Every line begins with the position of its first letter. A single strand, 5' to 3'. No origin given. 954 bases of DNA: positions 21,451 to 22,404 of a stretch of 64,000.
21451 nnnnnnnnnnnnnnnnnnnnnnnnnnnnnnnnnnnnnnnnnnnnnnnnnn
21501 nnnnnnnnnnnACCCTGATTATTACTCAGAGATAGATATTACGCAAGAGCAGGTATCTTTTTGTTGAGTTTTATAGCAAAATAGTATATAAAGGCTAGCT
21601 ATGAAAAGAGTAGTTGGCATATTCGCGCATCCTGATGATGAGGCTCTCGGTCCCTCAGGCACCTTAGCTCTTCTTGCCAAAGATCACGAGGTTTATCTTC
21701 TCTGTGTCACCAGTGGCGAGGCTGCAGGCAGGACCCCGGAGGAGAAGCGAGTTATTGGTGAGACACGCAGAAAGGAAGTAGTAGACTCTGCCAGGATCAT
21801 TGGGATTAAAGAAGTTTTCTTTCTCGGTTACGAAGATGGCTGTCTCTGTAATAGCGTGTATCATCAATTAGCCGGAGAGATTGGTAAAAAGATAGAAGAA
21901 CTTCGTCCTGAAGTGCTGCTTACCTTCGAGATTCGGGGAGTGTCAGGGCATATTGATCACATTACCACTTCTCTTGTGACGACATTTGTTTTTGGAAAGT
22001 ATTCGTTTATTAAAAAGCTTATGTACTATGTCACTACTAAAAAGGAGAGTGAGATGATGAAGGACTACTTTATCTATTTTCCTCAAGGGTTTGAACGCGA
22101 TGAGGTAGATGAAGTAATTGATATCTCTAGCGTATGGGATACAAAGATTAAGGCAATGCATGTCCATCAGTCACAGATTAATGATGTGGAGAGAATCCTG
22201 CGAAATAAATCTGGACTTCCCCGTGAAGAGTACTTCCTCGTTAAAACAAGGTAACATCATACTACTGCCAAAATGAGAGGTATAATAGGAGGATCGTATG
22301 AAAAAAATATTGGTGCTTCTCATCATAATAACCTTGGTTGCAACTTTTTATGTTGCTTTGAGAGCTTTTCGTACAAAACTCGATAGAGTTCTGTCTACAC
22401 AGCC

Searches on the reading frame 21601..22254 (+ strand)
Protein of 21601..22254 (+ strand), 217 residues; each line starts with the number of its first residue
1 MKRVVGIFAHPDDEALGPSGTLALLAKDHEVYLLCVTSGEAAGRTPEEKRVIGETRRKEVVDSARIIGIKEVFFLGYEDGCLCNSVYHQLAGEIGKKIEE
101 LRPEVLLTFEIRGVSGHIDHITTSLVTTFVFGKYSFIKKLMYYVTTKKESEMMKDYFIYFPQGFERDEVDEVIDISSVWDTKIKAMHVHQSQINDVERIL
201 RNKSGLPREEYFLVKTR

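Call 20: search_protein_families(library=ncbifam, proteins=[window:21601-22254:+], max_evalue=0.00001)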
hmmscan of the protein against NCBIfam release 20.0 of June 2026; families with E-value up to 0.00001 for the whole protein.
window:21601-22254:+ (217 aa): 4 families
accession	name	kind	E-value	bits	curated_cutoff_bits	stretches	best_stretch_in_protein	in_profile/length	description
TIGR04000.1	thiol_BshB2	equivalog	2.1e-20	73.3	195.25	1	3-199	2-191/217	bacillithiol biosynthesis deacetylase BshB2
TIGR04001.1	thiol_BshB1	equivalog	3.5e-18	66.2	182.5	1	5-197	5-183/226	bacillithiol biosynthesis deacetylase BshB1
TIGR03445.1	mycothiol_MshB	equivalog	1.4e-15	58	224.35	1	7-129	3-150/284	N-acetyl-1-D-myo-inositol-2-amino-2-deoxy-alpha-D-glucopyranoside deacetylase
TIGR03446.1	mycothiol_Mca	equivalog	1.6e-13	50.9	277.15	1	3-172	2-185/283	mycothiol conjugate amidase Mca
